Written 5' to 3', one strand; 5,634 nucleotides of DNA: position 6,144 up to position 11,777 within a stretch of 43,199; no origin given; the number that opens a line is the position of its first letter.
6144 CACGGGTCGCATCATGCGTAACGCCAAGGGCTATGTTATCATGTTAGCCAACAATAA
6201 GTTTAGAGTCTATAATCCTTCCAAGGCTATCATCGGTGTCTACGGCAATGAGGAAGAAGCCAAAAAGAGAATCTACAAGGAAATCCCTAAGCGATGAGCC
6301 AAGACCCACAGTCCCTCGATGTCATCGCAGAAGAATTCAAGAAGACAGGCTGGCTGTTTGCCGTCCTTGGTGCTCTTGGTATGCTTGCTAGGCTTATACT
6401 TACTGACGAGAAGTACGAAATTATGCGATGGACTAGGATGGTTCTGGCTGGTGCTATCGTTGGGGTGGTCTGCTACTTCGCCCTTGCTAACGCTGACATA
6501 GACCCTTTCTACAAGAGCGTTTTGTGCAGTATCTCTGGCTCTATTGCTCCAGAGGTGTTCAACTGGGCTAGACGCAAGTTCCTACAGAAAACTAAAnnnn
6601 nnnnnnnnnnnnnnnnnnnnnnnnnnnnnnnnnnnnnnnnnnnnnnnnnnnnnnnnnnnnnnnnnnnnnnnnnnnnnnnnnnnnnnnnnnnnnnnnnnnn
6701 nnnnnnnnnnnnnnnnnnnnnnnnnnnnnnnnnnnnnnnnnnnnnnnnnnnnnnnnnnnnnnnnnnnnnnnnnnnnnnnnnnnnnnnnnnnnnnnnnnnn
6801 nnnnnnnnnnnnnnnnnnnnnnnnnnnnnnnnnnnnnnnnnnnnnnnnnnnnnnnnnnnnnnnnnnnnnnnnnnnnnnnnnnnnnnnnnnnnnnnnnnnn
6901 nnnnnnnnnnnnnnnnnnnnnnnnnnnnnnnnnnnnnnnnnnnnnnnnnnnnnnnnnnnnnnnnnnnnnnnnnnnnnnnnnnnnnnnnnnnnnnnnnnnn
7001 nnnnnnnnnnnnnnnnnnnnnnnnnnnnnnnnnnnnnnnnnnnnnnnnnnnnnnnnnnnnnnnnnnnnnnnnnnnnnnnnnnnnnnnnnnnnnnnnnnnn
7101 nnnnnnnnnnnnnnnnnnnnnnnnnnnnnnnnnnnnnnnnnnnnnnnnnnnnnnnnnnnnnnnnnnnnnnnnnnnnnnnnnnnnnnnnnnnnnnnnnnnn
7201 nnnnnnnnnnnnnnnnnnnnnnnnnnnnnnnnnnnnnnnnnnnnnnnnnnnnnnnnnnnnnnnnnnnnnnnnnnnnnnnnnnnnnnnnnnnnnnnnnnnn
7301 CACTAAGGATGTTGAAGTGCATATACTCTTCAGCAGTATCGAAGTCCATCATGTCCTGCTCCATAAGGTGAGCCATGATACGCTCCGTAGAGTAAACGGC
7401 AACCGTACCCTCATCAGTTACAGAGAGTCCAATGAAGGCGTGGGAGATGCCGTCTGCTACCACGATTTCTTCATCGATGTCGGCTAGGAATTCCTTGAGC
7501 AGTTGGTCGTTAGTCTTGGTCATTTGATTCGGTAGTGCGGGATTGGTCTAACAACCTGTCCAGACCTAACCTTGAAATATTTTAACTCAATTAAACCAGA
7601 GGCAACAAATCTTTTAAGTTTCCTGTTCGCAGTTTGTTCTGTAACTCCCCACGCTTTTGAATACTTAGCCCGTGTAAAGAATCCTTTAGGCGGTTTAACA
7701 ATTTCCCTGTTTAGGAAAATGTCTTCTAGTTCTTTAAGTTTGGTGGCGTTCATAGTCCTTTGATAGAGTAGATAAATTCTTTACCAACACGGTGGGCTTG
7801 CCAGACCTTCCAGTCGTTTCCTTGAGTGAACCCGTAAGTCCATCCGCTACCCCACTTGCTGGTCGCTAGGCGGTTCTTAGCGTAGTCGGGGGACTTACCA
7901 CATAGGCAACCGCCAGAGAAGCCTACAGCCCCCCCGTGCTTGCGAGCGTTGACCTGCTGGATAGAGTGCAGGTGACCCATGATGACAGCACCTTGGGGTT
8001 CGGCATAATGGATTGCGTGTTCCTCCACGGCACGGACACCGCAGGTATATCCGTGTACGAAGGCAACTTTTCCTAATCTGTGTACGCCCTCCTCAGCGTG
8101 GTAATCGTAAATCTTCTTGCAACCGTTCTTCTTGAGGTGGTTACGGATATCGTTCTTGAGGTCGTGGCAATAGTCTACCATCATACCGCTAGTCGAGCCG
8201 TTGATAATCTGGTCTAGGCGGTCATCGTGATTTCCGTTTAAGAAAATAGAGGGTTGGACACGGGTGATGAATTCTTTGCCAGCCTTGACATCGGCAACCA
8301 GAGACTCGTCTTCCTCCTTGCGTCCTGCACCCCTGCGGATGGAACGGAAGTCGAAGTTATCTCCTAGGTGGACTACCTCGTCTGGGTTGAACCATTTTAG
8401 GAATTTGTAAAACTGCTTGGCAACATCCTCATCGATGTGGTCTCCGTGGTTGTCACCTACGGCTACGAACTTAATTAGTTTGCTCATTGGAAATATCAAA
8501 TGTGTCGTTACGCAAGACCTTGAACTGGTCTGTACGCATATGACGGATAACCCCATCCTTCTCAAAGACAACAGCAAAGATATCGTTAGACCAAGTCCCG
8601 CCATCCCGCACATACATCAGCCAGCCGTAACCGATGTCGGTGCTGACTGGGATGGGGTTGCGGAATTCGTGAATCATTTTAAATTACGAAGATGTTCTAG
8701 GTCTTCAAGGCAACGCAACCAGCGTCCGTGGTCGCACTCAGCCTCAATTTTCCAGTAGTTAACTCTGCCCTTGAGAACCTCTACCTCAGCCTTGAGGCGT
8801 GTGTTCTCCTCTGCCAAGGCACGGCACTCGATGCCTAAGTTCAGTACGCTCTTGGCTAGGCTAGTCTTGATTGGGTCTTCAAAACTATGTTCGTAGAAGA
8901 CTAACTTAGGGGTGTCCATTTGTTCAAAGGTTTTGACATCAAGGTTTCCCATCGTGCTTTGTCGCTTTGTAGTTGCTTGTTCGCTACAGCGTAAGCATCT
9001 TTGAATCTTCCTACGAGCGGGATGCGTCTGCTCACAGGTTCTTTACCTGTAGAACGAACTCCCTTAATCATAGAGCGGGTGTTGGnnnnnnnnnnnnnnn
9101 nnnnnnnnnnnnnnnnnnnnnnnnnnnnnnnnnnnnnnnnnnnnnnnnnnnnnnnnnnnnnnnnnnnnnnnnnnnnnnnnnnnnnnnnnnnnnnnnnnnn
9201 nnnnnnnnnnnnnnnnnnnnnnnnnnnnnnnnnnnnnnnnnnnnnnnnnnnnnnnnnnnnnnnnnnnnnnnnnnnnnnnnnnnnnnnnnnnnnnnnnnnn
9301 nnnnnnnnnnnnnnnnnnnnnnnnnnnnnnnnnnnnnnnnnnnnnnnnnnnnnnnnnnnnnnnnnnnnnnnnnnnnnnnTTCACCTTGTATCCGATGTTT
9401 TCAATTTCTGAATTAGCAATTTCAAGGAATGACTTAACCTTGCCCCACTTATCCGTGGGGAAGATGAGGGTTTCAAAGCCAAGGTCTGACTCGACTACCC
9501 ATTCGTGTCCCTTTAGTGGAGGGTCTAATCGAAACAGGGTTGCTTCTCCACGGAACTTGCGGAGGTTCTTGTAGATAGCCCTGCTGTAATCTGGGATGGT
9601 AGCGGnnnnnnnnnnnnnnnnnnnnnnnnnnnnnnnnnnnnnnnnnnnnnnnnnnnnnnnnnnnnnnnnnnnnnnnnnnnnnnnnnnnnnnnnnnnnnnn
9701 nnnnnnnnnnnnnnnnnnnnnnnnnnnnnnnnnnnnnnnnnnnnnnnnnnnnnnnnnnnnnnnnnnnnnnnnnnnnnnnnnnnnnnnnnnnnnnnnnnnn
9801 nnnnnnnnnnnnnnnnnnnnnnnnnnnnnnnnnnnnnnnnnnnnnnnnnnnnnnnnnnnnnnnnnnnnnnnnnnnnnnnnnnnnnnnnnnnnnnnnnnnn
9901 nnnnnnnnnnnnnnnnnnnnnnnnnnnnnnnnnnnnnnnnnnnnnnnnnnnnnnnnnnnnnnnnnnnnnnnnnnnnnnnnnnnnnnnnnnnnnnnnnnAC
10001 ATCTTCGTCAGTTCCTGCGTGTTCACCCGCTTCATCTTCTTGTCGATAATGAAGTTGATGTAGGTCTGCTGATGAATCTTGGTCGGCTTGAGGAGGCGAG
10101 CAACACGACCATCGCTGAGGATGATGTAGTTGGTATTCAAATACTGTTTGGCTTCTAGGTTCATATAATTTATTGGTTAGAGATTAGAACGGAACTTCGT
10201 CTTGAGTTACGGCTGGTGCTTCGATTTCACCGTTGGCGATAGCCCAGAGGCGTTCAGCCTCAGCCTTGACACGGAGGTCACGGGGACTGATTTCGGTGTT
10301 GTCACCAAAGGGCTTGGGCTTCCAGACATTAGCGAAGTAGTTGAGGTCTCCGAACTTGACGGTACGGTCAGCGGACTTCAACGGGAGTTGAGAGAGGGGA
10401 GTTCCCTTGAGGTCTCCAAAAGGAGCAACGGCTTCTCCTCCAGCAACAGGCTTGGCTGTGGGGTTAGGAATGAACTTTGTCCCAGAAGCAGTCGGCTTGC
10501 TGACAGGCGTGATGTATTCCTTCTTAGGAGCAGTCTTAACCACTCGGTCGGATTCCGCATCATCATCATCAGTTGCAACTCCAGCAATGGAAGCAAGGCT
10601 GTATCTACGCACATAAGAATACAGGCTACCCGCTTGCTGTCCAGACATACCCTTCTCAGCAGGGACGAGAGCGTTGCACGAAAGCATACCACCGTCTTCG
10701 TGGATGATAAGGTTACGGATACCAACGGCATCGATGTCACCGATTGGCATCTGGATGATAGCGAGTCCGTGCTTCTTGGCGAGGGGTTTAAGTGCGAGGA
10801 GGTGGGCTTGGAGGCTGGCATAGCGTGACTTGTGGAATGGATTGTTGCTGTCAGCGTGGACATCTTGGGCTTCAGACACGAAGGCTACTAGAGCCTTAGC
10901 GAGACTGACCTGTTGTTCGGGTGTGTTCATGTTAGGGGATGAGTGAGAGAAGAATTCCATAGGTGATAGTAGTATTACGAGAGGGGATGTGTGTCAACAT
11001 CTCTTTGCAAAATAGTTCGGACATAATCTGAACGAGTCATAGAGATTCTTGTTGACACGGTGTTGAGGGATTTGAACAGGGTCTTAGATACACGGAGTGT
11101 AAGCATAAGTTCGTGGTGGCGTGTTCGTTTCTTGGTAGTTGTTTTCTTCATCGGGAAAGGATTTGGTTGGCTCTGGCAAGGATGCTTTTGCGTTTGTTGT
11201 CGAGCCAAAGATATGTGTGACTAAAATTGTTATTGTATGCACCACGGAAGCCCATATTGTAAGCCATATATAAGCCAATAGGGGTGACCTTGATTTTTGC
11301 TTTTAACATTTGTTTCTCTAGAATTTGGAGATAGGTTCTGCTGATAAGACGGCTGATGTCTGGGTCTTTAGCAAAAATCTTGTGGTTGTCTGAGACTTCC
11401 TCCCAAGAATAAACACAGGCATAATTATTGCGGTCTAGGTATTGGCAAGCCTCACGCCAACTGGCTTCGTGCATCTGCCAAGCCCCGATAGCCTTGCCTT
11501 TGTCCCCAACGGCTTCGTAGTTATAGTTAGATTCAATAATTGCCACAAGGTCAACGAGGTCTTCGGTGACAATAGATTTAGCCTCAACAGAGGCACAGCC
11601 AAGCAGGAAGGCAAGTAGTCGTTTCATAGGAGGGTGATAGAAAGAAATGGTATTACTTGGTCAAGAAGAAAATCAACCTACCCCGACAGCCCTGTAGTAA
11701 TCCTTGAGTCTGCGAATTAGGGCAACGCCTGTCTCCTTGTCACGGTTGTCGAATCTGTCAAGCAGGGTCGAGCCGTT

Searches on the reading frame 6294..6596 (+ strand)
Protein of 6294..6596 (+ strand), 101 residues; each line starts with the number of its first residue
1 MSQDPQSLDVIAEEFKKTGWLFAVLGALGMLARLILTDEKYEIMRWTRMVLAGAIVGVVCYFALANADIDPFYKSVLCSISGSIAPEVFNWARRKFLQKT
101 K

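Call 81: search_protein_families(library=pfam, proteins=[window:6294-6596:+], max_evalue=0.01)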
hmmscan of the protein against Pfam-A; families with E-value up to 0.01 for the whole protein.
window:6294-6596:+ (101 aa): 1 family
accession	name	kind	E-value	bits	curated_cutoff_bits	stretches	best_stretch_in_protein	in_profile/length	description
PF16083.10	Phage_holin_3_3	-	0.0096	16.4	28.4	0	21-91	2-76/78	LydA holin phage, holin superfamily III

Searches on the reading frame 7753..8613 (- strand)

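Call 64: search_protein_families(library=phrogs, proteins=[window:7753-8613:-], max_evalue=0.001)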
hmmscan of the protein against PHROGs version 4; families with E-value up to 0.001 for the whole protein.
window:7753-8613:- (287 aa): 2 families
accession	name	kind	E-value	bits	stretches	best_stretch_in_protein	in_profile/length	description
phrog_221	-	other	8.2e-16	59.2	1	45-259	110-332/367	metallo-phosphoesterase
phrog_20266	-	other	0.00065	19.6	0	54-141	182-275/450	metallo-phosphoesterase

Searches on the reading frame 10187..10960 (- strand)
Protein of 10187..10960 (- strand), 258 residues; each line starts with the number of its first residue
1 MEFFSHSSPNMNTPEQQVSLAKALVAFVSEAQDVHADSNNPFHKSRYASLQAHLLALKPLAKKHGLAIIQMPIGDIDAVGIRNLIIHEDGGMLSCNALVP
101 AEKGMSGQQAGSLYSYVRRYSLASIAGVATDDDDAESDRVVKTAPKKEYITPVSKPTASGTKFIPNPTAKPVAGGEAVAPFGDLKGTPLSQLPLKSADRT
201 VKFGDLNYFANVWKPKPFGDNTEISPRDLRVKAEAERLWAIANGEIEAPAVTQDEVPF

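Call 64: search_protein_families(library=phrogs, proteins=[window:10187-10960:-], max_evalue=0.001)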
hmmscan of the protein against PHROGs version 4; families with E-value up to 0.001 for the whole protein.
window:10187-10960:- (258 aa): 5 families
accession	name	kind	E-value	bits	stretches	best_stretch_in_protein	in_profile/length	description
phrog_2324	-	DNA, RNA and nucleotide metabolism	1.9e-28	100.4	1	11-155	2-147/193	Erf-like ssDNA annealing protein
phrog_155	-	DNA, RNA and nucleotide metabolism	4e-25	90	1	8-151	56-207/308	Erf-like ssDNA annealing protein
phrog_10003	-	other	5.7e-10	40.1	1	64-142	95-175/297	recombinase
phrog_34817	-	unknown function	8.2e-10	39.4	1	34-156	34-154/291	-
phrog_37640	-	unknown function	4.2e-05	24.6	1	104-142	28-67/169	-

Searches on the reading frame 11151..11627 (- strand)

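Call 64: search_protein_families(library=phrogs, proteins=[window:11151-11627:-], max_evalue=0.001)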
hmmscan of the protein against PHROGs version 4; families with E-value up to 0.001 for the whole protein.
window:11151-11627:- (159 aa): 2 families
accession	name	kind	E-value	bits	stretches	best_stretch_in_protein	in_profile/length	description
phrog_4067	-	other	4.9e-07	29.5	1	14-131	677-785/980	transglycosylase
phrog_19890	-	unknown function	2.3e-05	24.9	0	28-61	129-164/248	-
